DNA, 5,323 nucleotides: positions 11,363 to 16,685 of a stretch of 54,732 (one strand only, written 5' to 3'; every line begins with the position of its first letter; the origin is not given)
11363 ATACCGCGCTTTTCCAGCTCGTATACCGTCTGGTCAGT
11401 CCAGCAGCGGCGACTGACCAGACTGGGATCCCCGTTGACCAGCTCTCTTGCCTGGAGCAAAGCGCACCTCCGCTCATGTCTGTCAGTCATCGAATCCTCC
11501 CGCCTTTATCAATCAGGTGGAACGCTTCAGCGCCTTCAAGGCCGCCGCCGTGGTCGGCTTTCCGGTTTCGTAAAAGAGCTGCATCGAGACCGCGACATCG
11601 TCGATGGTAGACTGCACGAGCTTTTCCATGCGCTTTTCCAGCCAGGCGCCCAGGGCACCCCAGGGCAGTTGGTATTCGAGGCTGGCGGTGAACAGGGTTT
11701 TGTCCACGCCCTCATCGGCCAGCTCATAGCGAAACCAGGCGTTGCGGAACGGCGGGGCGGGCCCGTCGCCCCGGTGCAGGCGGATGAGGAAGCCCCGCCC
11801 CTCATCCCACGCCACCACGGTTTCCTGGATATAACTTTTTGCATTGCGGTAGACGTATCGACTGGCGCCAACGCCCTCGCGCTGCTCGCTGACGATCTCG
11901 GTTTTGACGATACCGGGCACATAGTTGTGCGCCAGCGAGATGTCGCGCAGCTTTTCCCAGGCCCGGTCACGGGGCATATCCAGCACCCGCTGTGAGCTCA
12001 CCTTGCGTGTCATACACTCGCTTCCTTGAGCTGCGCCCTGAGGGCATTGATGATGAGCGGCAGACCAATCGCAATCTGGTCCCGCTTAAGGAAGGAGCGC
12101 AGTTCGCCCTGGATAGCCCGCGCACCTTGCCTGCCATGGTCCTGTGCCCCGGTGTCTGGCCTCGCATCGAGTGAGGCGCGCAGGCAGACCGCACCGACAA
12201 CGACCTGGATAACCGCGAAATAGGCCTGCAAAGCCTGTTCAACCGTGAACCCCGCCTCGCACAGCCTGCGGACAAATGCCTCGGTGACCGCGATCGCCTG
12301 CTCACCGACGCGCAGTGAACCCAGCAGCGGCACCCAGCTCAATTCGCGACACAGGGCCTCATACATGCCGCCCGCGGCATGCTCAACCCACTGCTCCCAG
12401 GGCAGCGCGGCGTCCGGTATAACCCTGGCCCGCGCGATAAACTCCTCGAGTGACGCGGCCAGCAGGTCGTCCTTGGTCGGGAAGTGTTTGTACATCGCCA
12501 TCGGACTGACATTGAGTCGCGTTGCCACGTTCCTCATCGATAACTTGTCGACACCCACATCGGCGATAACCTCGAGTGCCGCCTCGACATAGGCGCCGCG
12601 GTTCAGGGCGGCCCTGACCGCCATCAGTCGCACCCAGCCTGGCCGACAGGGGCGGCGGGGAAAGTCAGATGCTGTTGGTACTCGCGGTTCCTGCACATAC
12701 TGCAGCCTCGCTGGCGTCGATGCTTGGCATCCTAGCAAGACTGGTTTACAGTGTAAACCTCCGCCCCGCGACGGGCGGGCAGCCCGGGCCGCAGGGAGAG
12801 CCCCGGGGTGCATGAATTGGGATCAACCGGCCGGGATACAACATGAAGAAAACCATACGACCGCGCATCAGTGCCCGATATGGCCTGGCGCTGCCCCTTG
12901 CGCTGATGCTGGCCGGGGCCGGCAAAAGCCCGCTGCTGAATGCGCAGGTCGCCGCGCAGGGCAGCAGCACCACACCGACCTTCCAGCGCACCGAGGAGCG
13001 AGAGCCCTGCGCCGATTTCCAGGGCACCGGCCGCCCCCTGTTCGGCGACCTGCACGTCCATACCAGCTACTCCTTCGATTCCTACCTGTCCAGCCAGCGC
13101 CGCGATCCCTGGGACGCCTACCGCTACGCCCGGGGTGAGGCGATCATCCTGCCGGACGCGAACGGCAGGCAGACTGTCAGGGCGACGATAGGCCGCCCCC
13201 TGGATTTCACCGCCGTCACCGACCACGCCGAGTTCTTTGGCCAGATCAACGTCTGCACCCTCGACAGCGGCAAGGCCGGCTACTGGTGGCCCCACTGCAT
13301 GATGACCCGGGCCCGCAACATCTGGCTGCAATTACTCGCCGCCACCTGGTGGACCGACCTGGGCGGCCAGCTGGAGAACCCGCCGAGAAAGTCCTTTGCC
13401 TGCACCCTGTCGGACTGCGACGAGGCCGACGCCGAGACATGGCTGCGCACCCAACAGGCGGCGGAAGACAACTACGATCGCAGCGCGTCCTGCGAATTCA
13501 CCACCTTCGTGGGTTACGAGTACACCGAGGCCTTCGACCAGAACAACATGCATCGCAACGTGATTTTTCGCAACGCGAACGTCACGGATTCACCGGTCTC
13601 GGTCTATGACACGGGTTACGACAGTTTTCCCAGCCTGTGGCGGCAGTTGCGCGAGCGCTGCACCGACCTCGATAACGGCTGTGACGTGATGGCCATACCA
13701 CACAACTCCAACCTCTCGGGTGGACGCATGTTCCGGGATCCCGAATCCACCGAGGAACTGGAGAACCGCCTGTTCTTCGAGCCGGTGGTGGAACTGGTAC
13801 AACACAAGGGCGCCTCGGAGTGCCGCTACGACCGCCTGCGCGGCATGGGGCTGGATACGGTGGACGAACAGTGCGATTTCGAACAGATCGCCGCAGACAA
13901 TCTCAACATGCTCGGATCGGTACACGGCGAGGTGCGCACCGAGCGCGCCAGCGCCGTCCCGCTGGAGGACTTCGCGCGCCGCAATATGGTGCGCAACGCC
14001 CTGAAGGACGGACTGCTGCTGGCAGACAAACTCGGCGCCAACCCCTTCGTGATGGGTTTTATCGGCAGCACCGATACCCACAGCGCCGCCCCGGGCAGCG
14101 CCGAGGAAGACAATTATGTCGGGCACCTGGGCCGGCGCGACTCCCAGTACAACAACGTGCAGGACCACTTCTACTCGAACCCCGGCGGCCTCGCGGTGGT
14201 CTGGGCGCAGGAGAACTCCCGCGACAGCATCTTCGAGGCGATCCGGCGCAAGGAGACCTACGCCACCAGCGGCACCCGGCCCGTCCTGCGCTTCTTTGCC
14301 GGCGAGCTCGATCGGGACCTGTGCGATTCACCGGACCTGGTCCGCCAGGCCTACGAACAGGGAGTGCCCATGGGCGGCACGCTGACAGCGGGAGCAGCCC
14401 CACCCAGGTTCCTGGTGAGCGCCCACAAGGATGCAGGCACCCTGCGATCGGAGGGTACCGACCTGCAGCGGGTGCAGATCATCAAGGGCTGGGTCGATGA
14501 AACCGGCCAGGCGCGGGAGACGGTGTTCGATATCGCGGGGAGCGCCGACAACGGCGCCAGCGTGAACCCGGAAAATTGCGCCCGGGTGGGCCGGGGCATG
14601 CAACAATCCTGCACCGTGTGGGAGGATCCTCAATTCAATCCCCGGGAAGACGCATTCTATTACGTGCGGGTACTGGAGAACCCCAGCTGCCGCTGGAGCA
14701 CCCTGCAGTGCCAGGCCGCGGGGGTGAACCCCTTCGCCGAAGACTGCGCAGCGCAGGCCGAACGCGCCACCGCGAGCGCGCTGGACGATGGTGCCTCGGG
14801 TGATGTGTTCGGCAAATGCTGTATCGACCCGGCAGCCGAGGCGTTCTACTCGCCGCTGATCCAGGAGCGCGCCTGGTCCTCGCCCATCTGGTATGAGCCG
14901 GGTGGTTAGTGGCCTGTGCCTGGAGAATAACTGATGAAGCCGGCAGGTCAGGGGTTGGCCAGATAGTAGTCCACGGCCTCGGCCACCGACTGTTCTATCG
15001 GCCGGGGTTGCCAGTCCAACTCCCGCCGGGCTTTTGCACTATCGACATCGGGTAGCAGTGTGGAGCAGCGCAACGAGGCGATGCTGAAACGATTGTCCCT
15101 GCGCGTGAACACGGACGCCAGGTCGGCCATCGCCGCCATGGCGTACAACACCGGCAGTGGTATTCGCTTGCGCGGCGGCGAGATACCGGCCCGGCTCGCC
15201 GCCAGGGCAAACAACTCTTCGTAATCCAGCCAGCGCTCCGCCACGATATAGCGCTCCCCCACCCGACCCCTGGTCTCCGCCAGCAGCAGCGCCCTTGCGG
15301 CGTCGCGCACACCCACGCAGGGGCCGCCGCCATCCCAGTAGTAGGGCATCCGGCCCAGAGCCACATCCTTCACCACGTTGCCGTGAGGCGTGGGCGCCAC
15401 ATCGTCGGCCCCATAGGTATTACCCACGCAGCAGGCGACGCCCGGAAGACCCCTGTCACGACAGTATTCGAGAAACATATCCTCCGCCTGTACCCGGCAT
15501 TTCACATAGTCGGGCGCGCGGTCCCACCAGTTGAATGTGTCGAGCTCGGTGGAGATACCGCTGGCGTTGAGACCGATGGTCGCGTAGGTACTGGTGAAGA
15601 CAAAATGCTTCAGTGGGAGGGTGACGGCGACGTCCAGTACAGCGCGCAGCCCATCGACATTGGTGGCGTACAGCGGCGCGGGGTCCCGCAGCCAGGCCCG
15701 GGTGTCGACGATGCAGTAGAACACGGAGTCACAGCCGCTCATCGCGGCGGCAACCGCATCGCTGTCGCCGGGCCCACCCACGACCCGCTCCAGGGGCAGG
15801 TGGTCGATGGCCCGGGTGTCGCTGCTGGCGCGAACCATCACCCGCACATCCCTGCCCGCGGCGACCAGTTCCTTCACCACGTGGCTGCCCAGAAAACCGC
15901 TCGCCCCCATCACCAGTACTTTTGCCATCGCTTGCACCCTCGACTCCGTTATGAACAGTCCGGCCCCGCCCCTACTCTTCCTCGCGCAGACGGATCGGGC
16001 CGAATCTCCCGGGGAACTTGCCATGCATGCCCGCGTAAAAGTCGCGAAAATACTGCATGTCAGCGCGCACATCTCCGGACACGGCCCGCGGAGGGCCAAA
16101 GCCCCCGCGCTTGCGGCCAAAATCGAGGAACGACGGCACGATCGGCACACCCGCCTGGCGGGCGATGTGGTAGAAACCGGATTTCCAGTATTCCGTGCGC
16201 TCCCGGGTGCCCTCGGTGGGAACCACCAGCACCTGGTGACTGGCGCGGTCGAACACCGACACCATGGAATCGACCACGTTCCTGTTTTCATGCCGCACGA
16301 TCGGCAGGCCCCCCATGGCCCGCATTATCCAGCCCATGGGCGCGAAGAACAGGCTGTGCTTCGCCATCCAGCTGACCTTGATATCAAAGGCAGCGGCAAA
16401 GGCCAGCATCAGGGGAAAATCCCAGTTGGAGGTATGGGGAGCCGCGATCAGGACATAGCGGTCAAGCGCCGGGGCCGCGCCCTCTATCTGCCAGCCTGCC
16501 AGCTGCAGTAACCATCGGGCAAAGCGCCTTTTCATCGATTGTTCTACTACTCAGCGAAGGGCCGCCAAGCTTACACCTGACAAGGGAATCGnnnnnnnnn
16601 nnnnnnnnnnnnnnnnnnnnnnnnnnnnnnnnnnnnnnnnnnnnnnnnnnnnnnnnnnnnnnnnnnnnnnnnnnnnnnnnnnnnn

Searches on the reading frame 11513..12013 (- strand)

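Call 13: search_protein_families(library=pfam, proteins=[window:11513-12013:-])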
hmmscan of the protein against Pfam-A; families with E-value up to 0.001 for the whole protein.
window:11513-12013:- (166 aa): 2 families
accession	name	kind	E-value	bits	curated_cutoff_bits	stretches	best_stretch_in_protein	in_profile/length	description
PF10604.15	Polyketide_cyc2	-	1.6e-12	48.4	27.4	1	3-138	2-131/142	Polyketide cyclase / dehydrase and lipid transport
PF03364.25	Polyketide_cyc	-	0.00087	20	23.4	0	12-139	2-124/126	Polyketide cyclase / dehydrase and lipid transport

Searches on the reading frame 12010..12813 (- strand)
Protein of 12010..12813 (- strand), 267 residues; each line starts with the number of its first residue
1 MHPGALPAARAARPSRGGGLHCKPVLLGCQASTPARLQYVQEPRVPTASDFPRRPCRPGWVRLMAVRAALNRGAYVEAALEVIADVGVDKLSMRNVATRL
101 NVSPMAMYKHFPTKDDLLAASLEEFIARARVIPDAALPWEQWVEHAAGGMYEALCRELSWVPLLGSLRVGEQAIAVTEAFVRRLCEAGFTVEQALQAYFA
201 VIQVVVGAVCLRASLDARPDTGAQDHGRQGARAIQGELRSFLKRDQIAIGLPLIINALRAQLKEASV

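Call 13: search_protein_families(library=pfam, proteins=[window:12010-12813:-])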
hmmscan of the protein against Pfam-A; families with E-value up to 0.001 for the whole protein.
window:12010-12813:- (267 aa): 2 families
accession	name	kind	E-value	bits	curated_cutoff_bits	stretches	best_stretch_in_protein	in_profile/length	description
PF00440.29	TetR_N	-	1e-12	48.1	24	1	77-120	3-46/47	Bacterial regulatory proteins, tetR family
PF02909.22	TetR_C_1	-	2.2e-05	24.8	21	1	139-227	9-98/146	Tetracyclin repressor-like, C-terminal domain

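Call 26: search_protein_families(library=ncbifam, proteins=[window:12010-12813:-], max_evalue=0.01)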
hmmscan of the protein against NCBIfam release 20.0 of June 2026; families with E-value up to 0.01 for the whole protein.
window:12010-12813:- (267 aa): 15 families
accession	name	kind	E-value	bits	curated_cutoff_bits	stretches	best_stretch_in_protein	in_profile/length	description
NF010319.1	PRK13756.1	equivalog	1.4e-21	77.3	265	1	70-239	2-173/199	tetracycline resistance transcriptional repressor TetR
NF038211.1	MFT_alt_reg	equivalog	2.6e-14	54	285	1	75-264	6-191/193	mycofactocin system transcriptional regulator MftR2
NF041196.1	ScbR_bind_reg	equivalog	6e-07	29.8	150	1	67-132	3-69/191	ScbR family autoregulator-binding transcription factor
NF001978.0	PRK00767.1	equivalog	5.9e-06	26.2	118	1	70-127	9-66/197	transcriptional regulator BetI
NF033703.1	transcr_KstR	equivalog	4.7e-05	23.1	280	1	75-129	12-66/185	cholesterol catabolism transcriptional regulator KstR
NF053731.1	TransRegFasRMycb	equivalog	4.9e-05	23.2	330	1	71-126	12-67/199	HTH-type transcriptional activator FasR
TIGR03384.1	betaine_BetI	equivalog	0.0001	22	201.3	1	70-126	8-64/189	choline-binding transcriptional repressor BetI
NF050111.1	TransRegSACE7040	equivalog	0.00013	21.9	250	1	72-122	3-53/186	SACE_7040 family transcriptional regulator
NF051852.1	efflux_TF_MtrR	exception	0.00016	21.5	280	1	72-125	12-65/205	multidrug efflux system transcriptional repressor MtrR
TIGR03613.1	RutR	equivalog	0.00023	21.1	368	1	71-125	9-63/202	pyrimidine utilization regulatory protein R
NF008402.0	PRK11202.1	equivalog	0.00069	19.3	151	1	71-117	12-59/211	HTH-type transcriptional repressor FabR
NF007949.0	PRK10668.1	equivalog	0.0017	17.9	271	1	71-121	12-62/216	multidrug efflux transporter transcriptional repressor AcrR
NF007015.0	PRK09480.1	equivalog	0.0051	16.4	120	1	88-126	28-65/197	nucleoid occlusion factor SlmA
NF007430.0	PRK09975.1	equivalog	0.0054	15.9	274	1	71-120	12-61/220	acrEF/envCD operon transcriptional regulator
NF053878.1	FATransRegFadRBac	equivalog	0.0081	15.9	200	0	76-125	9-58/190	fatty acid metabolism transcriptional regulator FadR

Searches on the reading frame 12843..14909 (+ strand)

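Call 13: search_protein_families(library=pfam, proteins=[window:12843-14909:+])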
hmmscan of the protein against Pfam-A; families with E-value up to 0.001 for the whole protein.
window:12843-14909:+ (688 aa): 1 family
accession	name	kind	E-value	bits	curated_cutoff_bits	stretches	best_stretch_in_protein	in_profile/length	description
PF12228.14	DUF3604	-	1.9e-156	522.4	20.4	1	64-646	5-586/591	Protein of unknown function (DUF3604)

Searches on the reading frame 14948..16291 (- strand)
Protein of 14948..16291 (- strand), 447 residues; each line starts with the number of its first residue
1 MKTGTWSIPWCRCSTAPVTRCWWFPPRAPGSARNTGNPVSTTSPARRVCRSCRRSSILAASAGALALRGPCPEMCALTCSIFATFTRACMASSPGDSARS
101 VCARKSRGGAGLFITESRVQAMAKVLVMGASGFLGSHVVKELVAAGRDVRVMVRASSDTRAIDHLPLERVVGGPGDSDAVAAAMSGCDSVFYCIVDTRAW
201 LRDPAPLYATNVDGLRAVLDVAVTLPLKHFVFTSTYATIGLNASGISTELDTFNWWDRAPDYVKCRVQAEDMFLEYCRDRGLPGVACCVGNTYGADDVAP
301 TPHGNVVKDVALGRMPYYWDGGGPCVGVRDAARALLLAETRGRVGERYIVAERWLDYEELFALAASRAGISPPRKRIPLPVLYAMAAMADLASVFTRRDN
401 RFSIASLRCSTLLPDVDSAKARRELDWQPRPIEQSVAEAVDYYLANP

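Call 13: search_protein_families(library=pfam, proteins=[window:14948-16291:-])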
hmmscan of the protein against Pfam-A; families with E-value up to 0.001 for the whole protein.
window:14948-16291:- (447 aa): 6 families
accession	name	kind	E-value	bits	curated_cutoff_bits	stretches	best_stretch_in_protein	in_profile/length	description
PF01370.27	Epimerase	-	9.2e-23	81.3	20.9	1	125-350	1-239/240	NAD dependent epimerase/dehydratase family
PF13460.12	NAD_binding_10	-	3.1e-14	53.7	27.2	1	129-238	1-101/184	NAD(P)H-binding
PF01073.25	3Beta_HSD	-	3.7e-12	46.3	22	1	126-245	1-126/280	3-beta hydroxysteroid dehydrogenase/isomerase family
PF07993.18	NAD_binding_4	-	1.4e-08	34.7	20.1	0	129-163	3-40/258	Male sterility protein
PF16363.11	GDP_Man_Dehyd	-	2.4e-08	34.2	27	1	126-430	1-322/332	GDP-mannose 4,6 dehydratase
PF05368.20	NmrA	-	7.4e-08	32.8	27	1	124-235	4-107/298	NmrA-like family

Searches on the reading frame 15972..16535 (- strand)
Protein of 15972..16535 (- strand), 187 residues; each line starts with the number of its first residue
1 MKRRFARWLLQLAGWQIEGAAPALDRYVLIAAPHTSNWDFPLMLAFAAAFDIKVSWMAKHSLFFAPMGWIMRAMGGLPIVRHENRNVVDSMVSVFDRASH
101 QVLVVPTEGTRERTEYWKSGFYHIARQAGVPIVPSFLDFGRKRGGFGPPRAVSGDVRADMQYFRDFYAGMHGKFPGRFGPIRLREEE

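Call 70: search_protein_families(library=pfam, proteins=[window:15972-16535:-], max_evalue=0.01)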
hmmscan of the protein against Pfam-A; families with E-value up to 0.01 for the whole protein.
window:15972-16535:- (187 aa): 1 family
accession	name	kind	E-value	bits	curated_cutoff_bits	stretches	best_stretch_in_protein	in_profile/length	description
PF01553.26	Acyltransferase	-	3e-15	56.6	23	1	26-135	14-129/132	Acyltransferase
